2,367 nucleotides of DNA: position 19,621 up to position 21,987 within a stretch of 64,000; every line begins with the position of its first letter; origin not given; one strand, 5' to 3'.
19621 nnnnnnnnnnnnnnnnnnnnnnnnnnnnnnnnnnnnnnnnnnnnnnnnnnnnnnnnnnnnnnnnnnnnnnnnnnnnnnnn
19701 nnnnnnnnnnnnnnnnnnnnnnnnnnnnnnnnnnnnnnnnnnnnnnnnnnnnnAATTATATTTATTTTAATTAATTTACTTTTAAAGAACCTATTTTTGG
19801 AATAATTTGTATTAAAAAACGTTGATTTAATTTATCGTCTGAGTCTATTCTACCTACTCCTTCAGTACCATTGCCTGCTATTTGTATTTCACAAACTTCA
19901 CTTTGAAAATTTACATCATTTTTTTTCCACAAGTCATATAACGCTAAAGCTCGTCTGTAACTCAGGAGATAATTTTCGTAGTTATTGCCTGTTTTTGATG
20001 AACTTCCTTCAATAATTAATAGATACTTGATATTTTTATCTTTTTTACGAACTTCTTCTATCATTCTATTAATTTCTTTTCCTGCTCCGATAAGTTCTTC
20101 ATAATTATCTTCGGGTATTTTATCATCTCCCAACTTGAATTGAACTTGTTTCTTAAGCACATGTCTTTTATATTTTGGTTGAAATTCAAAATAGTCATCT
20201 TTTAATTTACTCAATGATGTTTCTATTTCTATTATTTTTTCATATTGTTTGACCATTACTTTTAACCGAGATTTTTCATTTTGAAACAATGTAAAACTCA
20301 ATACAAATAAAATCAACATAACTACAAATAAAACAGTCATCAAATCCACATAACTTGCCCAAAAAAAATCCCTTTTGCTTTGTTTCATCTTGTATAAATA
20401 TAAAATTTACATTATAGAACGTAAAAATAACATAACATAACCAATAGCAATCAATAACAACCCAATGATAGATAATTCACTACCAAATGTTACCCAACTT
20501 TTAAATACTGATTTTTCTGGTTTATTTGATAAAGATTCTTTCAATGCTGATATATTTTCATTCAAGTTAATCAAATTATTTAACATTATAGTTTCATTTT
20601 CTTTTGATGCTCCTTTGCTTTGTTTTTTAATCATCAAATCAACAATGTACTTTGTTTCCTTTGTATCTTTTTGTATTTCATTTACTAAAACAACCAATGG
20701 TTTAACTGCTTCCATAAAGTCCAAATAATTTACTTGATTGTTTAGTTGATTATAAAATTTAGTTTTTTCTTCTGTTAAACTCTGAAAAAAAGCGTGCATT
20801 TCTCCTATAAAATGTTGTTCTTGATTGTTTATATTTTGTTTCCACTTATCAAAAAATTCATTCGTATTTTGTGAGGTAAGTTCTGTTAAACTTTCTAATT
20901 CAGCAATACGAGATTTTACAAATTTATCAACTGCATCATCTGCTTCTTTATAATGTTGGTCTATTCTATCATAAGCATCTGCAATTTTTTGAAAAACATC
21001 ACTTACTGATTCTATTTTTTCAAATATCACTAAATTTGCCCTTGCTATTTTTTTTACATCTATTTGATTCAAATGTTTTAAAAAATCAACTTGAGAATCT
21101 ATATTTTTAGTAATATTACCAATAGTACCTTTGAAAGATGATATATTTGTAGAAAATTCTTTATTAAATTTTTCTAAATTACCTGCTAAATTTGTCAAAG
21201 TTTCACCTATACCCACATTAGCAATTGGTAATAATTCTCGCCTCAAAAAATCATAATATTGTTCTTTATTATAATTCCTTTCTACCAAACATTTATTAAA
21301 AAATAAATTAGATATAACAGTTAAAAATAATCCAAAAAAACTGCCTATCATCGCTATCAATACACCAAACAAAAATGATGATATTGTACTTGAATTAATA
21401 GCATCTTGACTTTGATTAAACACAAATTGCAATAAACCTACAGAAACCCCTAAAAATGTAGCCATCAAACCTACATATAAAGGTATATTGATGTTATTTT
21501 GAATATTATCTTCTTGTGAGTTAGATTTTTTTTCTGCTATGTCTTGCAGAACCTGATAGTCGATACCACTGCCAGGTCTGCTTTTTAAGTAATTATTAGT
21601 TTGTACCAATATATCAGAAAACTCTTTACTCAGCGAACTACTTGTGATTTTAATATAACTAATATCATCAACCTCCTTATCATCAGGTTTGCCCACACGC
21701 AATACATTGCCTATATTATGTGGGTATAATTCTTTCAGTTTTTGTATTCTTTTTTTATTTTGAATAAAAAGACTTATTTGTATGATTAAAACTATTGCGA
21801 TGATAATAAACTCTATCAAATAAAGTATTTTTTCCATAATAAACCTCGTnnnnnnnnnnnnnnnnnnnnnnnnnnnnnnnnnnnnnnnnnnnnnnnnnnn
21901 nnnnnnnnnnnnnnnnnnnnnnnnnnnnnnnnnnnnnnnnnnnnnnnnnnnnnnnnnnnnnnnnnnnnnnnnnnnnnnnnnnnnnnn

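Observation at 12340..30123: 13-gene operon combining tubulin-like and actin/Hsp70-like NTPases with a MotAB/ZorAB-like stator, vWA proteins, an LRR protein and exported hydrolases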

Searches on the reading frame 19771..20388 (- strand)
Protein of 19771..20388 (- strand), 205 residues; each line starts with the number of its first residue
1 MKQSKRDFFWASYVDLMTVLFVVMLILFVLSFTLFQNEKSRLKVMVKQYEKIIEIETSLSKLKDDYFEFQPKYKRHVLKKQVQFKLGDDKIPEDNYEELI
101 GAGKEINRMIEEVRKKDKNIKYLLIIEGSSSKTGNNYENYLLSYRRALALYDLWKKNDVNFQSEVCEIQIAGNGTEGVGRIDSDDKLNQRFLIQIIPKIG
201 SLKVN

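Call 4: search_protein_families(library=pfam, max_evalue=0.1, proteins=[window:19771-20388:-])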
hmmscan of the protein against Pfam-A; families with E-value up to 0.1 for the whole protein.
window:19771-20388:- (205 aa): 5 families
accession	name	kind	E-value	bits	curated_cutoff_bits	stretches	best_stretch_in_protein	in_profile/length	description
PF00691.25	OmpA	-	2.1e-05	25.2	27.2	1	104-176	15-82/98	OmpA family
PF08700.17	VPS51_Exo84_N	-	0.00065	20.2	24.2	1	94-121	48-75/87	Vps51/EXO84/COG1 N-terminal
PF12698.13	ABC2_membrane_3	-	0.049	13.1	31.6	1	17-148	7-127/347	ABC-2 family transporter protein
PF11807.13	UstYa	-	0.05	13.9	25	1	2-43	2-43/220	Mycotoxin biosynthesis protein UstYa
PF17382.7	Ycf70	-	0.092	13.6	25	1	15-61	35-80/89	Uncharacterized Ycf70-like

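Call 6: search_protein_families(library=padloc, max_evalue=0.01, proteins=[window:19771-20388:-])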
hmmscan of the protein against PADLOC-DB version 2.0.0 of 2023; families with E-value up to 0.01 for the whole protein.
window:19771-20388:- (205 aa): 5 families
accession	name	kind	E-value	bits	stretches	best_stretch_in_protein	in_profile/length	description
PDLC00609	ZorB1|ZorB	-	8.8e-12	43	1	2-173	11-187/232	MotB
PDLC00611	ZorB1|ZorB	-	3.1e-10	38.1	1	8-147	19-159/240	MotB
PDLC00608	ZorB1|ZorB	-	8.1e-10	36.4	1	4-157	12-175/243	MotB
PDLC00612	ZorB1|ZorB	-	1.6e-05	22.6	0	12-117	20-86/293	MotB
PDLC00641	ZorB2|ZorB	-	0.00017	19.4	1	3-91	10-105/238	MotB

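Call 7: search_protein_families(library=ncbifam, max_evalue=0.01, proteins=[window:19771-20388:-])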
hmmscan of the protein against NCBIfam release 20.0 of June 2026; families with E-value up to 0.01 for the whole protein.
window:19771-20388:- (205 aa): 2 families
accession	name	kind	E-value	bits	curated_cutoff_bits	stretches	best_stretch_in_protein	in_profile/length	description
NF041788.1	anti-phage_ZorB1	equivalog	0.00011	21.7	400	1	7-147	18-160/243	type I Zorya anti-phage system protein ZorB1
NF041032.1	NurA_Pyro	equivalog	0.0079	15.1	650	1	36-122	169-256/450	DNA double-strand break repair nuclease NurA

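Call 31: find_related_loci(query=A3, collection=metagenome_contigs, flank=10000)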
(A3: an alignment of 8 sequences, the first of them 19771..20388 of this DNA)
Query A3 (205 aa) in metagenome_contigs; peptide patterns used: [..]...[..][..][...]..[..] (x = any residue, [..] = any of these).
600 stretches matched a pattern (row limit reached: there are more); 557 encode a relative of the query (tblastn E <= 1e-3); the best 80 are kept; 80 distinct loci.
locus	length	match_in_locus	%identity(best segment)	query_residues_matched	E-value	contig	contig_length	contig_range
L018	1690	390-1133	41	1-202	1e-57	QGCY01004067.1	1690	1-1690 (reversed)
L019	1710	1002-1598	47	5-202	9e-54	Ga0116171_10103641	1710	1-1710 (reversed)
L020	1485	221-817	45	5-202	1e-53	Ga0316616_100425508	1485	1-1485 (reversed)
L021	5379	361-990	44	1-200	2e-51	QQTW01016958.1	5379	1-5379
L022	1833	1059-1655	44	5-202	3e-52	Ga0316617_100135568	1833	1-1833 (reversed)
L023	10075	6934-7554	43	1-205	5e-51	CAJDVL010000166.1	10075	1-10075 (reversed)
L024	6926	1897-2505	42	1-202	5e-51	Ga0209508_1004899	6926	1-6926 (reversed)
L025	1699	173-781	45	1-202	7e-52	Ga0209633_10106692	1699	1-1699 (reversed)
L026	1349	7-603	44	8-205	1e-52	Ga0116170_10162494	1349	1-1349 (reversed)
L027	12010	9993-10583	46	7-202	3e-50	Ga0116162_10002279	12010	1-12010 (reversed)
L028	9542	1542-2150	44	5-205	4e-50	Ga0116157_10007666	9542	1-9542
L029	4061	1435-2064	44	1-202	6e-50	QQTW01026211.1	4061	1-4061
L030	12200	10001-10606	46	5-205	9e-50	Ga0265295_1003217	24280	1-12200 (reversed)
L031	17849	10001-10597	42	5-202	2e-49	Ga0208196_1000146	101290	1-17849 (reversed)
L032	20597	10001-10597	42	5-202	2e-49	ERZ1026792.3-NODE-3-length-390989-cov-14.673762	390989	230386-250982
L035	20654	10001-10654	42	3-203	4e-49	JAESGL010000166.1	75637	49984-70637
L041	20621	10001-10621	46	1-200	3e-49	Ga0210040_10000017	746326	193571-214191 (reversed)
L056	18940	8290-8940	41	1-204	2e-47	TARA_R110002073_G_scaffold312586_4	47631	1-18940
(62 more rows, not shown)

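Call 62: search_protein_families(library=pfam, max_evalue=0.01, proteins=[L027:10592-11149:+, L027:11151-11684:+, L035:12861-17465:+, L056:8945-10327:+, L056:10343-14821:+, L041:13942-16143:+, L023:7591-8547:+])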
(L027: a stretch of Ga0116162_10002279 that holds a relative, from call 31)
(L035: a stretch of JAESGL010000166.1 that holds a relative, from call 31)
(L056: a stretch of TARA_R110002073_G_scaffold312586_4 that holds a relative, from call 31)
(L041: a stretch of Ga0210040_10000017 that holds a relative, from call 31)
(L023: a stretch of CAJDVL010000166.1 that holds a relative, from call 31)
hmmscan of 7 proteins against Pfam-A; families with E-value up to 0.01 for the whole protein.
L027:10592-11149:+ (185 aa): 2 families
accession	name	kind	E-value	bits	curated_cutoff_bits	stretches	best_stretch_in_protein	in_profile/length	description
PF13975.11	gag-asp_proteas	-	1.3e-14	55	28.2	1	74-168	2-91/92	gag-polyprotein putative aspartyl protease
PF13650.11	Asp_protease_2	-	7.6e-09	36.6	24.3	1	73-165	1-89/90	Aspartyl protease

L027:11151-11684:+ (177 aa): 1 family
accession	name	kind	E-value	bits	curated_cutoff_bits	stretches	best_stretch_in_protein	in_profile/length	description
PF00565.23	SNase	-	6.8e-19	68.8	21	1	54-148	1-105/107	Staphylococcal nuclease homologue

L035:12861-17465:+ (1534 aa): 1 family
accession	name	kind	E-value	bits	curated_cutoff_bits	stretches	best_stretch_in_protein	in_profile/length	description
PF18962.6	Por_Secre_tail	-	1.9e-06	28.5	27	1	1456-1526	1-68/75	Secretion system C-terminal sorting domain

L056:8945-10327:+ (460 aa): 1 family
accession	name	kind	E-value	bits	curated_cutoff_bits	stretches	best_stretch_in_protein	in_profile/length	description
PF03747.19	ADP_ribosyl_GH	-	1.3e-44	153.4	26.2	1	8-347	2-285/287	ADP-ribosylglycohydrolase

L056:10343-14821:+ (1492 aa): 14 families
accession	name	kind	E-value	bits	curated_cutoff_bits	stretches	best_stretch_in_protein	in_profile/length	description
PF18741.7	MTES_1575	-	1.6e-27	95.9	38.2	1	1233-1331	1-96/96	REase_MTES_1575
PF13087.12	AAA_12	-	7.2e-15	55.5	27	1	968-1160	4-191/195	AAA domain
PF13086.12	AAA_11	-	4.5e-13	50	27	2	808-931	146-252/257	AAA domain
PF13245.12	AAA_19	-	9.2e-07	29.5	25.1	1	304-363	5-66/134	AAA domain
PF01272.25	GreA_GreB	-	1.9e-06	28.2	26.9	1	1414-1490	2-76/77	Transcription elongation factor, GreA/GreB, C-term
PF13604.12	AAA_30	-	0.00011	22.4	27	1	297-357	3-65/191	AAA domain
PF00270.35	DEAD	-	0.00012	22.3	26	1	298-346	2-53/167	DEAD/DEAH box helicase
PF13195.11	DUF4011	-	0.00018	22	22.2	1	85-168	73-156/158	Protein of unknown function (DUF4011)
PF20720.3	nSTAND3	-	0.00028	21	27.2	1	302-424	9-124/155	Novel STAND NTPase 3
PF00437.27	T2SSE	-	0.0011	18.1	24.9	1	296-346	127-177/370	Type II/IV secretion system protein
PF01443.25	Viral_helicase1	-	0.0018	18.5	21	0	313-349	1-36/228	Viral superfamily 1 RNA helicase core domain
PF12775.13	AAA_7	-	0.0019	18.2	25.8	1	283-358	6-82/181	P-loop containing dynein motor region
PF04480.18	DUF559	-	0.0023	18.2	20.6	1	1273-1329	53-106/109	Protein of unknown function (DUF559)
PF07728.20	AAA_5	-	0.0092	16.4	22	0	312-354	1-42/139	AAA domain (dynein-related subfamily)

L041:13942-16143:+ (733 aa): 3 families
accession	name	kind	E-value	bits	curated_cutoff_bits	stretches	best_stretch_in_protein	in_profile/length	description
PF02897.21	Peptidase_S9_N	-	6.8e-124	414.2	24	1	52-454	1-413/414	Prolyl oligopeptidase, N-terminal beta-propeller domain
PF00326.27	Peptidase_S9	-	1.3e-62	211.5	22.6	1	512-725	2-211/213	Prolyl oligopeptidase family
PF12146.15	Hydrolase_4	-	0.0017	18.1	27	0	533-603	40-106/239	Serine aminopeptidase, S33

L023:7591-8547:+ (318 aa): 1 family
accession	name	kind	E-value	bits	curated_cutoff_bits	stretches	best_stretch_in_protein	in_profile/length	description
PF14257.11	DUF4349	-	8.2e-52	176.1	27.7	1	99-306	2-211/213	Domain of unknown function (DUF4349)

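Call 105: search_dna_similar(query=window:19771-20388:-, collection=plasmids, mode=protein, max_evalue=0.001, max_rows=30)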
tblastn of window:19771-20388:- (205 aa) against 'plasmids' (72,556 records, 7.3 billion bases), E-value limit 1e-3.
Records with a match: 1; places in all: 1; records where one place covers at least 80% of the query: 1.
Best place of each record, by identity: <60% 1.
By first word of the organism name: Parabacteroides 1.
By predicted mobility (MOB-suite, as given by PLSDB): non-mobilizable 1.
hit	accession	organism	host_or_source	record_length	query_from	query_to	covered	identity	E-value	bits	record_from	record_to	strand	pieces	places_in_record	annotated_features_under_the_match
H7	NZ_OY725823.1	Parabacteroides distasonis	-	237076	1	200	98%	36.4%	4e-12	72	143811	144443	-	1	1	hypothetical protein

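Call 106: get_annotated_region(hit=H7, flank=13000)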
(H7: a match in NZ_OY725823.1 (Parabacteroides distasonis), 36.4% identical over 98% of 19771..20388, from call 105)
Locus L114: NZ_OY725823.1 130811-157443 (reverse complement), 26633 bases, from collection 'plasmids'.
description: Parabacteroides distasonis strain Parabacteroides distasonis TSDC17.2-1.1 plasmid 78, complete sequence
organism: Parabacteroides distasonis (NCBI taxid 823)
taxonomy: Bacteria; Bacteroidota; Bacteroidia; Bacteroidales; Tannerellaceae; Parabacteroides; Parabacteroides distasonis
host: -; source: -; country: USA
typing (MOB-suite, as given by PLSDB): non-mobilizable
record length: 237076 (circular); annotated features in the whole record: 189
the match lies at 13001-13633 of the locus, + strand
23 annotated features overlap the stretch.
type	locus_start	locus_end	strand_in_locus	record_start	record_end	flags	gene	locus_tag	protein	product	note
CDS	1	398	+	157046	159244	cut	-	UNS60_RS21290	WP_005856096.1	tetratricopeptide repeat protein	-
CDS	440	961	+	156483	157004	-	-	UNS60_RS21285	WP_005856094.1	GNAT family N-acetyltransferase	-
CDS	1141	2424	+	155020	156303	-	-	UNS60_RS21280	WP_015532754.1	site-specific integrase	-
CDS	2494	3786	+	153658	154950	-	-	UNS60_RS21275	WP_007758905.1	PDDEXK nuclease domain-containing protein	-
CDS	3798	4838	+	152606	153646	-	-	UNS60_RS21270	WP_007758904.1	hypothetical protein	-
CDS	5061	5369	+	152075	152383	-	-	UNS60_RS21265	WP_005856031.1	DUF3853 family protein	-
CDS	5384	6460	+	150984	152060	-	-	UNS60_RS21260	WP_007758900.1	AAA family ATPase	-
CDS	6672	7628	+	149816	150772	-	-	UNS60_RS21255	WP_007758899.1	toprim domain-containing protein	-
CDS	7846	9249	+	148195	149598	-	-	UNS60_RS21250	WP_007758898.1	hypothetical protein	-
CDS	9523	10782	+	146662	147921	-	-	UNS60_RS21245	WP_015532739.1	DUF4433 domain-containing protein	-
CDS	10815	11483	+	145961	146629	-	-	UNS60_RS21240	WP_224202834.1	hypothetical protein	-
CDS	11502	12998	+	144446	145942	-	-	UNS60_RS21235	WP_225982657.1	hypothetical protein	-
CDS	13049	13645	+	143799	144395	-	-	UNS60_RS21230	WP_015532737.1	hypothetical protein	-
CDS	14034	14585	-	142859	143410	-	-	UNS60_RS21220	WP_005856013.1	NADH peroxidase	-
CDS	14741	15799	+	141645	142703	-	-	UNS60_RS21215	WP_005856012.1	class I fructose-bisphosphate aldolase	-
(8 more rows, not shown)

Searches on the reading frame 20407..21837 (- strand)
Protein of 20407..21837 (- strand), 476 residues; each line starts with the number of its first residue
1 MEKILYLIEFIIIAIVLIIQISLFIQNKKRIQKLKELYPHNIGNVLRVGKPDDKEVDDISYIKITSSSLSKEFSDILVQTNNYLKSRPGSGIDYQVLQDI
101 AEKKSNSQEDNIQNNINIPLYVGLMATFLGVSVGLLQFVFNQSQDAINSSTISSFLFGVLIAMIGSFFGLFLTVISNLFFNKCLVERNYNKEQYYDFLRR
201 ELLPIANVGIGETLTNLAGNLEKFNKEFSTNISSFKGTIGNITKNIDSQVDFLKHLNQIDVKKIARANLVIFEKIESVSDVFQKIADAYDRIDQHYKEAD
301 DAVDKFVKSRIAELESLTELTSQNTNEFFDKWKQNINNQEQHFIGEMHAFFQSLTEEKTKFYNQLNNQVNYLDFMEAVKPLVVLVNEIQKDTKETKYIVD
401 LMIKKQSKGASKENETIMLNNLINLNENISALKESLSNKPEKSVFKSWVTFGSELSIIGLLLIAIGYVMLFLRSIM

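Call 4: search_protein_families(library=pfam, max_evalue=0.1, proteins=[window:20407-21837:-])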
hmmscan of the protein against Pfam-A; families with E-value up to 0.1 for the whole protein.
window:20407-21837:- (476 aa): 4 families
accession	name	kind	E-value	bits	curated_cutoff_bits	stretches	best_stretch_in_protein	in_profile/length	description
PF01618.21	MotA_ExbB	-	0.0038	17.4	22.9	1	90-183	20-114/127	MotA/TolQ/ExbB proton channel family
PF04108.17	ATG17_like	-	0.0053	16.7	43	1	212-402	42-220/355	Autophagy protein ATG17-like domain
PF07889.17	DUF1664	-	0.039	14.4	34.6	0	209-294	38-122/124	Protein of unknown function (DUF1664)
PF22905.2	Hydro_N_hd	-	0.042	14.2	27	0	210-290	98-184/195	Hydrolase N-terminal helical domain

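Call 6: search_protein_families(library=padloc, max_evalue=0.01, proteins=[window:20407-21837:-])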
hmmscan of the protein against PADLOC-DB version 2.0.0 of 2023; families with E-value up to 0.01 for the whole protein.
window:20407-21837:- (476 aa): 5 families
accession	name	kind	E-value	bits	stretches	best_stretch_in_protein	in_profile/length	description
PDLC00638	ZorA2|ZorA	-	2.4e-05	21.3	1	122-180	56-109/545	MotA/ExbB/TolQ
PDLC00640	ZorA2|ZorA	-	6.6e-05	19.8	1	101-284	34-209/590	MotA/ExbB/TolQ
PDLC00598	ZorA1|ZorA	-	0.00012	18.6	0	122-191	138-205/663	MotA/ExbB/TolQ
PDLC00601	ZorA1|ZorA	-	0.00013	18.8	1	122-188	145-210/699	MotA/ExbB/TolQ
PDLC00603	ZorA1|ZorA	-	0.00082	16.1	1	122-191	140-206/727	MotA/ExbB/TolQ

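Call 7: search_protein_families(library=ncbifam, max_evalue=0.01, proteins=[window:20407-21837:-])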
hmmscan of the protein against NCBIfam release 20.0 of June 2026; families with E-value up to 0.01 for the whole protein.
window:20407-21837:- (476 aa): 4 families
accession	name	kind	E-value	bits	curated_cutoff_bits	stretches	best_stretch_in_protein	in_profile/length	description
NF033915.0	antiphage_ZorA_2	subfamily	7.7e-05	21.9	100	1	6-183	4-179/383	anti-phage ZorAB system protein ZorA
NF033916.0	antiphage_ZorA_3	subfamily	0.00011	21.2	250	1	122-191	34-100/509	anti-phage ZorAB system protein ZorA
NF045846.1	MSC0882_dom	subfamily_domain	0.0024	17.1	60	1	3-42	160-199/244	MSC_0882 family membrane protein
NF047949.1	CcmD_like_Wolb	equivalog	0.0095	15.5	45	0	6-36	9-39/45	CcmD-like small membrane protein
